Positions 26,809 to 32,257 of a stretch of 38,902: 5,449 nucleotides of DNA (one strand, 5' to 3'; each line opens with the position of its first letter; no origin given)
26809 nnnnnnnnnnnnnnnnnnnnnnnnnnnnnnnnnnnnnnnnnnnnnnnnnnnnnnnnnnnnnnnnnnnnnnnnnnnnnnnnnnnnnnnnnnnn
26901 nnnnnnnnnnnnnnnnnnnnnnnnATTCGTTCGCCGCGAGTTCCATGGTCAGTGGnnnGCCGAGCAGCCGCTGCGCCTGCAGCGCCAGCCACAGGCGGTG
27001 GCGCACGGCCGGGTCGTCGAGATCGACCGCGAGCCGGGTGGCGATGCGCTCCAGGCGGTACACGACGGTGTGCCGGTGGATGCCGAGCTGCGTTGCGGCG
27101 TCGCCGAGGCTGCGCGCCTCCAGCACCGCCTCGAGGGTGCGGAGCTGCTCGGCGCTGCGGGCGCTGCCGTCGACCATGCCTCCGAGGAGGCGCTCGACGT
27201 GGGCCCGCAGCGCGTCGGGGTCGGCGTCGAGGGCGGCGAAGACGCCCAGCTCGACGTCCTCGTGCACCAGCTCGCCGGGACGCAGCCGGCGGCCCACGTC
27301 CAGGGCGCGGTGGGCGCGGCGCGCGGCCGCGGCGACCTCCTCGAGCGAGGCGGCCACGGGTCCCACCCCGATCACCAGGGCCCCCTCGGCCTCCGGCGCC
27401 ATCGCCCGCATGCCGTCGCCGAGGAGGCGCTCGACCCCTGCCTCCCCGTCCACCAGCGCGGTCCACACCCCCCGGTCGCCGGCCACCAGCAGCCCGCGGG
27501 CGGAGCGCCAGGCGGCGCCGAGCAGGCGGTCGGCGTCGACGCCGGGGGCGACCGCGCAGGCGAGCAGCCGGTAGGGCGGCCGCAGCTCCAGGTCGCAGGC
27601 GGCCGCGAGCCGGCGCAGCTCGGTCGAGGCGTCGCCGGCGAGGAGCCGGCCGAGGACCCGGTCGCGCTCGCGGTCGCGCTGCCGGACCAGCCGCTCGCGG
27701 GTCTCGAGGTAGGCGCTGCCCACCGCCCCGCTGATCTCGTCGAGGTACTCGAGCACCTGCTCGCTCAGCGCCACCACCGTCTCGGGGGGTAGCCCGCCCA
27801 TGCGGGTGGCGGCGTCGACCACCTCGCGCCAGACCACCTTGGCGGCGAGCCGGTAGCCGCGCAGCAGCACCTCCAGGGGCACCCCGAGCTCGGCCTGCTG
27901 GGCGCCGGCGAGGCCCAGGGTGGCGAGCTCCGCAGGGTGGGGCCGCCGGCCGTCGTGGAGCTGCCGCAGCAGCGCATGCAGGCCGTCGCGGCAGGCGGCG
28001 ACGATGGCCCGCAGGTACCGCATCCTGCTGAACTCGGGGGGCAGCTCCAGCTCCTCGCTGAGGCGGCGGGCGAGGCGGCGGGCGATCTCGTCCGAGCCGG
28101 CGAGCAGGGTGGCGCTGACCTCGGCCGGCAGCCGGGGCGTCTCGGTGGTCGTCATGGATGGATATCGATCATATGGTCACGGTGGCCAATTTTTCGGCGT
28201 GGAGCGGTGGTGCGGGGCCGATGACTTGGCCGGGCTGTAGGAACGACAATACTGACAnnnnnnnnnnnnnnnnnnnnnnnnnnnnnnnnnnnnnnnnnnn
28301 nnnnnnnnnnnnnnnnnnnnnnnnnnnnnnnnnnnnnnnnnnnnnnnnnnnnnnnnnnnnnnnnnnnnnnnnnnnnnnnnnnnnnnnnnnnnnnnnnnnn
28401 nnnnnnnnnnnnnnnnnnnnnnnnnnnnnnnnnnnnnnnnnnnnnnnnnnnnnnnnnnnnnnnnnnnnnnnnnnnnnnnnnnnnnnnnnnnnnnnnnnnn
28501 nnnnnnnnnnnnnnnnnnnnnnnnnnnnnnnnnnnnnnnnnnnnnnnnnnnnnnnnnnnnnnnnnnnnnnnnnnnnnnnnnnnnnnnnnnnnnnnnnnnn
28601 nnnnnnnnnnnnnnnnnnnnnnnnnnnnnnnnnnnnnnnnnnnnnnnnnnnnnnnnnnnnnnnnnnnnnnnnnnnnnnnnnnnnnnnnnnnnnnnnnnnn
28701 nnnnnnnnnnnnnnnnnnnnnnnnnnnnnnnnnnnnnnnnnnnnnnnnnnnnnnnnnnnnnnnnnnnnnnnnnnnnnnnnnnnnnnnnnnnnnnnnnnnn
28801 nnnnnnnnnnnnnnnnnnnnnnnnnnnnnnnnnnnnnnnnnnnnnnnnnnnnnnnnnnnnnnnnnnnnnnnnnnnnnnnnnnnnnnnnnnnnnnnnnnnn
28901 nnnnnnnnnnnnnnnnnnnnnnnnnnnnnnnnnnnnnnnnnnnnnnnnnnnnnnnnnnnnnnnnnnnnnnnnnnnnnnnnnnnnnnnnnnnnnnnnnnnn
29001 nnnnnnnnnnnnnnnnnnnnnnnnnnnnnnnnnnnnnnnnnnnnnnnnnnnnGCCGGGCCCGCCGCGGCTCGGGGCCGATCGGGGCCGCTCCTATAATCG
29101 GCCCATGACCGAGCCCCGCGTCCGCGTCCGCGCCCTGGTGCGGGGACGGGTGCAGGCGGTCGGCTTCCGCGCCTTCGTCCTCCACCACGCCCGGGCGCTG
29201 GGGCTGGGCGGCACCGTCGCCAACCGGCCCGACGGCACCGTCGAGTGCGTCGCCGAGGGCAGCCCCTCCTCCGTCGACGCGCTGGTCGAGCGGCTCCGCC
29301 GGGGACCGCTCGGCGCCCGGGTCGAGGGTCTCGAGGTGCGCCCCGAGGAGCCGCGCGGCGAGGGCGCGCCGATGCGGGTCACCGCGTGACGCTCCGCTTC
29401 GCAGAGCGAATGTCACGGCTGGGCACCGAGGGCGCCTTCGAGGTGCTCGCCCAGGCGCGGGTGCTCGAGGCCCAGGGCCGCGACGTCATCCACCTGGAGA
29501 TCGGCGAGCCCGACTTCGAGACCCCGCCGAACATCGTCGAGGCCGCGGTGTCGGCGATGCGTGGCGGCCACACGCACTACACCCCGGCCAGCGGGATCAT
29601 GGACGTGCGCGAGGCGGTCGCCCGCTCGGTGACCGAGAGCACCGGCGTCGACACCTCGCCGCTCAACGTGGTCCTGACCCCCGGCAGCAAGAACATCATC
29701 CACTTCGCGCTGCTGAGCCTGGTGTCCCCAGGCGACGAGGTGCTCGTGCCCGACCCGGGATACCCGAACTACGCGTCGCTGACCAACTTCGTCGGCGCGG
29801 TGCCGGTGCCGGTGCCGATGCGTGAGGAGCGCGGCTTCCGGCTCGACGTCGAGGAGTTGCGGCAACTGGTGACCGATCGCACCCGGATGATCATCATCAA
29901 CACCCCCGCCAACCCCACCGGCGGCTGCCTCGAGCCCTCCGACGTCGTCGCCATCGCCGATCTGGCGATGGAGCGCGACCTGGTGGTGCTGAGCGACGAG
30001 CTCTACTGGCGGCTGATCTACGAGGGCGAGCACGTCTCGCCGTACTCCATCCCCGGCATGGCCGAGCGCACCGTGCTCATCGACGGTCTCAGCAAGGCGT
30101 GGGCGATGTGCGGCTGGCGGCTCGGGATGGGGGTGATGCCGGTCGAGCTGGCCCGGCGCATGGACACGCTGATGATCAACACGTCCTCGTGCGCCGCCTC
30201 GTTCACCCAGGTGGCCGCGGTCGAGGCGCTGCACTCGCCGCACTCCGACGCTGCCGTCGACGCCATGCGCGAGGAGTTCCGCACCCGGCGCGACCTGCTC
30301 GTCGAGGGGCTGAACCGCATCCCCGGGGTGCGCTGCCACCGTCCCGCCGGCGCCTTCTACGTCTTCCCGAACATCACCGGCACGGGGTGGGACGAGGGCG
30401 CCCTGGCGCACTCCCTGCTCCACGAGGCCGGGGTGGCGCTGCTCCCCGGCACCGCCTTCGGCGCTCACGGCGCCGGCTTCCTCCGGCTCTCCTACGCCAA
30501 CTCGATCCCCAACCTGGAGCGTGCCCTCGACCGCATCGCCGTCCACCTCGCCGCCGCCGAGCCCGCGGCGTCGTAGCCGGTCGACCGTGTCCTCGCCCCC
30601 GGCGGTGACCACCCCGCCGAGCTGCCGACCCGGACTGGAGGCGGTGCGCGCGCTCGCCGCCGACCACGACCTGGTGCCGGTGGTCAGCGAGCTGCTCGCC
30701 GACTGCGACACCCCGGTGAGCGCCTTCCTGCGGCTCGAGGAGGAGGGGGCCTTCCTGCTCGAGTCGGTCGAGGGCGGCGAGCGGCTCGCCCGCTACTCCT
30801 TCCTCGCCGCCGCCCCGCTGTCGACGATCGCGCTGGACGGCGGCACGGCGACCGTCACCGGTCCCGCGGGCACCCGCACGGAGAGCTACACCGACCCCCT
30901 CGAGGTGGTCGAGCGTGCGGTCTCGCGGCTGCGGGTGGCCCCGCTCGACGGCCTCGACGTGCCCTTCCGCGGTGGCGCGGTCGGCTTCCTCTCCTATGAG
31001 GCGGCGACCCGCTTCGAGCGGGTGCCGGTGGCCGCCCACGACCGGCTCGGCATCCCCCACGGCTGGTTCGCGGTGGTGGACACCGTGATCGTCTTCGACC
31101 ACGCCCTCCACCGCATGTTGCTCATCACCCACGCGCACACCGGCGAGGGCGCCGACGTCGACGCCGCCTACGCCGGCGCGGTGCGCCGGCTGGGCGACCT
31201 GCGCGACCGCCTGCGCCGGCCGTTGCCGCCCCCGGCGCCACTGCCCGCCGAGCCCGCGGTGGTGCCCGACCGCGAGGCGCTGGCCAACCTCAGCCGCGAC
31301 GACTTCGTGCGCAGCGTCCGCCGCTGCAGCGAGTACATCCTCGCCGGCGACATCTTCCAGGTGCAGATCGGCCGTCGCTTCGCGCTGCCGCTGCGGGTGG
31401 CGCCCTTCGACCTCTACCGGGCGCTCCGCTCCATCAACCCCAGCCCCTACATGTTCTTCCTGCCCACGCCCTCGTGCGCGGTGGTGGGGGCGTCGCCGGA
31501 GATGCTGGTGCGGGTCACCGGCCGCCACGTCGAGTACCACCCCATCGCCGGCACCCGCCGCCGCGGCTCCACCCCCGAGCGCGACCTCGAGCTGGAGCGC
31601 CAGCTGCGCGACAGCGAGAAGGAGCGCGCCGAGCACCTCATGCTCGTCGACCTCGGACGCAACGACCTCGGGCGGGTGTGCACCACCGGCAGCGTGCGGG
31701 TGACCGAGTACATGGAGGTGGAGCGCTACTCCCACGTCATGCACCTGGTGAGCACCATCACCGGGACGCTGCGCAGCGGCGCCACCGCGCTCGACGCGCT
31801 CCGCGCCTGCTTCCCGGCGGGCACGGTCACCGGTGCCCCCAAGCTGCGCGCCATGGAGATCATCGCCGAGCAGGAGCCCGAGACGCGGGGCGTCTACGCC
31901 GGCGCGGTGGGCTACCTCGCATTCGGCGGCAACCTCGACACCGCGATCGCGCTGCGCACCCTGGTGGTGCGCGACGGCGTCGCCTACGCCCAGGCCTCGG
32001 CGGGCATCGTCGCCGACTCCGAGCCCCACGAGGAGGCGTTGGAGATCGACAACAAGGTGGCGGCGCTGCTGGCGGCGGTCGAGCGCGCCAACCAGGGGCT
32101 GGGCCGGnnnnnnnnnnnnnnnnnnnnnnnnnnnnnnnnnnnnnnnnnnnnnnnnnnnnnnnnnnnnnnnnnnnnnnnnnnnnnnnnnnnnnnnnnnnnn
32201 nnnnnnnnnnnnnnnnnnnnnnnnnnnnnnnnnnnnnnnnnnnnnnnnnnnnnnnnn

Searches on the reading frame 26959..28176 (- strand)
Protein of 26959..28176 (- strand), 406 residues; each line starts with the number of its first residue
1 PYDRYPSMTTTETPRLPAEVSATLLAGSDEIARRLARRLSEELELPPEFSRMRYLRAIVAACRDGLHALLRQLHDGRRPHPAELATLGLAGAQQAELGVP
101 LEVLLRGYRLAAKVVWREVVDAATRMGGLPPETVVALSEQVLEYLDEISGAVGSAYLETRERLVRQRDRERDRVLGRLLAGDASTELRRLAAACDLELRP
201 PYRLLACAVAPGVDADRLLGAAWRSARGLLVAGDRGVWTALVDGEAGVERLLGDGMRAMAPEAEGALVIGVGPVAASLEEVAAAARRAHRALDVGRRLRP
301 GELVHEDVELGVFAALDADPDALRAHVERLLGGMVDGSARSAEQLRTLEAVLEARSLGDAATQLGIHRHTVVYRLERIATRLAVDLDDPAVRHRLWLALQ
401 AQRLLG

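Call 20: search_protein_families(library=pfam, proteins=[window:26959-28176:-], max_evalue=0.001)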
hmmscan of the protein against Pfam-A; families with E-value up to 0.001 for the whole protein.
window:26959-28176:- (406 aa): 3 families
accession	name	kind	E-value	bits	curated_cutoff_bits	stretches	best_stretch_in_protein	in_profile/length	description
PF13556.12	HTH_30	-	1.3e-16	60.5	27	1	345-401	2-59/59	PucR C-terminal helix-turn-helix domain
PF17853.6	GGDEF_2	-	7.2e-08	33.1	24.5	1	181-294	2-116/116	GGDEF-like domain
PF00126.33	HTH_1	-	8.5e-05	22.9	26.6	1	343-386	2-45/60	Bacterial regulatory helix-turn-helix protein, lysR family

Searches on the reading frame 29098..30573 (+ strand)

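Call 21: search_protein_families(library=pfam, proteins=[window:29098-30573:+], max_evalue=0.001)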
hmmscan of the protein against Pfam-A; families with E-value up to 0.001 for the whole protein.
window:29098-30573:+ (492 aa): 3 families
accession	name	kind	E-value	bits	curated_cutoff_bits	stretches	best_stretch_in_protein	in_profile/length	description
PF00155.27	Aminotran_1_2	-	7e-64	216.7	19.7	1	129-480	2-361/361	Aminotransferase class I and II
PF01041.23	DegT_DnrJ_EryC1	-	1.2e-07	31.7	19.8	1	204-300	55-145/360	DegT/DnrJ/EryC1/StrS aminotransferase family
PF01053.26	Cys_Met_Meta_PP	-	6.7e-05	22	27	1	201-300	80-173/381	Cys/Met metabolism PLP-dependent enzyme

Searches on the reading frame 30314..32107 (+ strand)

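Call 21: search_protein_families(library=pfam, proteins=[window:30314-32107:+], max_evalue=0.001)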
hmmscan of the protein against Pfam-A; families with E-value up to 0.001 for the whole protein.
window:30314-32107:+ (598 aa): 2 families
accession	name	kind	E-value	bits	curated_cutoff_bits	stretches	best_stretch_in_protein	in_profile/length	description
PF00425.24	Chorismate_bind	-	1.6e-90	303.6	27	1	328-581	2-257/257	chorismate binding enzyme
PF04715.19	Anth_synt_I_N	-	9e-32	110.7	23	1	130-268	1-138/140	Anthranilate synthase component I, N terminal region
